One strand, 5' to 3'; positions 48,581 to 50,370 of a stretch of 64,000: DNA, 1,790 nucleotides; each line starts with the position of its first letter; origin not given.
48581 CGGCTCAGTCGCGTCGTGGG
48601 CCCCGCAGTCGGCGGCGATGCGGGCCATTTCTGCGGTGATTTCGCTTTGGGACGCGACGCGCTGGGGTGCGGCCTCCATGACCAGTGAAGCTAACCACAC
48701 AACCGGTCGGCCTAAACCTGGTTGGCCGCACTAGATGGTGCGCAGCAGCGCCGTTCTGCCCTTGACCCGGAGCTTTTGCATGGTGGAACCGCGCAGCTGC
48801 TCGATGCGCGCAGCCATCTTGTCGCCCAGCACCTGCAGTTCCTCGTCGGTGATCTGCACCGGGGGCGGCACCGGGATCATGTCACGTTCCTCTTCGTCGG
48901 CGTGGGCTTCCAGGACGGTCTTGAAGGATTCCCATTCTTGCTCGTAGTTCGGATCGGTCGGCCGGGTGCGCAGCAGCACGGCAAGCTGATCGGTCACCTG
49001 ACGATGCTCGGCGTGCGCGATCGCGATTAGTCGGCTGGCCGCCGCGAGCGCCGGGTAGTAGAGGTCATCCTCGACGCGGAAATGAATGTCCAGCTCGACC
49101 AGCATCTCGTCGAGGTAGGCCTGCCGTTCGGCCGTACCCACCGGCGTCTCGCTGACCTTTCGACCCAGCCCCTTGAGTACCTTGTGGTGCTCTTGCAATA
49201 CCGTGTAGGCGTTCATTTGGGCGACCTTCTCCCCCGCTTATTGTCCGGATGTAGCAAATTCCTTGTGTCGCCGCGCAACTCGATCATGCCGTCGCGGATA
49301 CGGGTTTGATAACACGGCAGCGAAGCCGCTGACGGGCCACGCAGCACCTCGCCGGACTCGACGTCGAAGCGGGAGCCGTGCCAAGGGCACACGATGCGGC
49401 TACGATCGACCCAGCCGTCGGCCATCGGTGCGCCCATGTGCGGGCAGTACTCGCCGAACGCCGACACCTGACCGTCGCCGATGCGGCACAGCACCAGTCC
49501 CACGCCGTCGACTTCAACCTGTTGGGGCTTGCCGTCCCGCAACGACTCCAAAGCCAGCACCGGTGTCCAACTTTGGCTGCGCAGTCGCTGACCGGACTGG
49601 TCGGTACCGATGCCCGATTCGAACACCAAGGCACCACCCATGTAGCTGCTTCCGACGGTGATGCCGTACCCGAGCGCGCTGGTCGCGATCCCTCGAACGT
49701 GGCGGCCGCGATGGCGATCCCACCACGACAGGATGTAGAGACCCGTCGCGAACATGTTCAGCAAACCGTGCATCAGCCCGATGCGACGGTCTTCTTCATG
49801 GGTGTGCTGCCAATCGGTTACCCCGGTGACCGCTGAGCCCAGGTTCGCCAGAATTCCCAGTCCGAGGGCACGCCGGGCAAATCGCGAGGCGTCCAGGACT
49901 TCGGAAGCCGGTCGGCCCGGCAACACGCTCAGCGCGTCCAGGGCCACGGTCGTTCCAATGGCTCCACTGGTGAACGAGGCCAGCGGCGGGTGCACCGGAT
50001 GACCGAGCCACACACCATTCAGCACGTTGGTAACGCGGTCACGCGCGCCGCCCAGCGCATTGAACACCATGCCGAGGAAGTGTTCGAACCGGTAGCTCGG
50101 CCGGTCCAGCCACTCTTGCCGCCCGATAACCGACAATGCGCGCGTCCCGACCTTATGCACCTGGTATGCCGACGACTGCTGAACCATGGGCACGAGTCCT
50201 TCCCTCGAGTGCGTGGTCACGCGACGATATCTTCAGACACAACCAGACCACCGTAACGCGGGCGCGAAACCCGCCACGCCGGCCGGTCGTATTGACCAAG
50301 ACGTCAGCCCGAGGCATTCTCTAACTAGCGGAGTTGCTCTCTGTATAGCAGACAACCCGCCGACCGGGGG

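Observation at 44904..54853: Phthalate to protocatechuate to beta-ketoadipate catabolic island in a mycobacterial core region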

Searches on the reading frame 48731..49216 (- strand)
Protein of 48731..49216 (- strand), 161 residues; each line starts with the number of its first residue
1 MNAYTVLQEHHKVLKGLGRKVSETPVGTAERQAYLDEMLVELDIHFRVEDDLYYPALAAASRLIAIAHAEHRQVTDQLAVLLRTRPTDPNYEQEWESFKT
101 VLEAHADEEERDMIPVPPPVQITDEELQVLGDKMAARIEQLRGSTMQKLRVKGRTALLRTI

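Call 6: search_protein_families(library=pfam, proteins=[window:48731-49216:-])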
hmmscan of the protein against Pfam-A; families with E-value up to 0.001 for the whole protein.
window:48731-49216:- (161 aa): 1 family
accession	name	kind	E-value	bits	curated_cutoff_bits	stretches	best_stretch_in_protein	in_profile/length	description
PF01814.28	Hemerythrin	-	8e-15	55.9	25.3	1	4-115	3-125/127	Hemerythrin HHE cation binding domain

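Call 8: search_protein_families(library=ncbifam, proteins=[window:48731-49216:-], max_evalue=0.00001)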
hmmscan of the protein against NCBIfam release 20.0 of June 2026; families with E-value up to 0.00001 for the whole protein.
window:48731-49216:- (161 aa): 1 family
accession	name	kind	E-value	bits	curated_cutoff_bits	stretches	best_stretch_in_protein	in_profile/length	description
NF053874.1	persist_PA2171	equivalog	3e-17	62.8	190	1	1-145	1-151/157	PA2171 family ribosome-binding persister protein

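Call 71: search_solved_structures(query=window:48731-49216:-, max_evalue=0.001, show_alignments=1)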
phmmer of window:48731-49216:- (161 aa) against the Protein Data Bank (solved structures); distinct sequences matched with E-value up to 0.001: 1.
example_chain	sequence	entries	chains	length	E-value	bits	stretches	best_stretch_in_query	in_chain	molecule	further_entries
6q09_A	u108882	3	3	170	1.9e-75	255.4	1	1-160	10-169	Hemerythrin HHE cation binding domain protein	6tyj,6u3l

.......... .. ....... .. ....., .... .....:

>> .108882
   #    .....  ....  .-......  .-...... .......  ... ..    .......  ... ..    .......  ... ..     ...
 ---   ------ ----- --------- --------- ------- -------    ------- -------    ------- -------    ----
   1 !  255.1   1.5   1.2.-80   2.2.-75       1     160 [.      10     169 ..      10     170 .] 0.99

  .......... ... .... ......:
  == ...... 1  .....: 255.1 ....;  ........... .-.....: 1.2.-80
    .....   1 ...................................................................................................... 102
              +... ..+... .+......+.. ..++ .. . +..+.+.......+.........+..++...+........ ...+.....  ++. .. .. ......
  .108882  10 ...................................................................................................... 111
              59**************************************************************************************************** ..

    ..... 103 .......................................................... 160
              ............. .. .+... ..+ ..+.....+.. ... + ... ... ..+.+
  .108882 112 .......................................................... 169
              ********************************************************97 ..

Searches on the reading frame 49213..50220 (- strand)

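Call 6: search_protein_families(library=pfam, proteins=[window:49213-50220:-])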
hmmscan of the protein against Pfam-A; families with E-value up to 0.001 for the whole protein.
window:49213-50220:- (335 aa): 3 families
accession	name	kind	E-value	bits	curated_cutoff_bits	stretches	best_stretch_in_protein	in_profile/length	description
PF00355.32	Rieske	-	1.7e-22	79.5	20.3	1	217-304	1-87/88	Rieske [2Fe-2S] domain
PF13806.12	Rieske_2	-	5.1e-11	42.9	27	1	217-315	1-103/104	Rieske-like [2Fe-2S] domain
PF09990.14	DUF2231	-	1e-10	42.3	26.4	1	73-207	1-138/139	Predicted membrane protein (DUF2231)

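Call 8: search_protein_families(library=ncbifam, proteins=[window:49213-50220:-], max_evalue=0.00001)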
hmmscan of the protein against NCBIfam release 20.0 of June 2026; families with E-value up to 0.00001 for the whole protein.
window:49213-50220:- (335 aa): 9 families
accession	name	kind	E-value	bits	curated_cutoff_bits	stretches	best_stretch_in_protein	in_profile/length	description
NF041683.1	ant_diox_AndAb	equivalog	1.5e-13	50.8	150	1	218-315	2-98/100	anthranilate 1,2-dioxygenase ferredoxin subunit AndAb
TIGR02378.1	nirD_assim_sml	equivalog_domain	4.3e-10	39.7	74.65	1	217-316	1-104/105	nitrite reductase small subunit NirD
NF007422.0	PRK09965.1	equivalog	9.9e-10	38.4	113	1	223-315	8-98/106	bifunctional 3-phenylpropionate/cinnamic acid dioxygenase ferredoxin subunit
NF042948.2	3PPDioc_HcaC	equivalog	8.4e-09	35.6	150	1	224-313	9-98/105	3-phenylpropionate/cinnamic acid dioxygenase ferredoxin subunit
TIGR02377.1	MocE_fam_FeS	subfamily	9.2e-09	35.2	136.15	1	237-314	21-98/101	MocE family 2Fe-2S type ferredoxin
NF052579.1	BetMthstMoxSdmAMthl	equivalog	1.3e-06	27.6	600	1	218-286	18-86/351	4beta-methylsterol monooxygenase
NF045928.1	Cytb6fFeSPetC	equivalog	2e-06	27.3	250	1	256-313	105-161/179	cytochrome b6-f complex iron-sulfur subunit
NF010001.0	PRK13474.1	subfamily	2.3e-06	27.1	154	1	254-316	100-162/178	cytochrome b6-f complex iron-sulfur subunit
NF050121.1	bc1_QcrA_actin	exception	2.9e-06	27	275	0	251-306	239-295/319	cytochrome bc1 complex Rieske iron-sulfur subunit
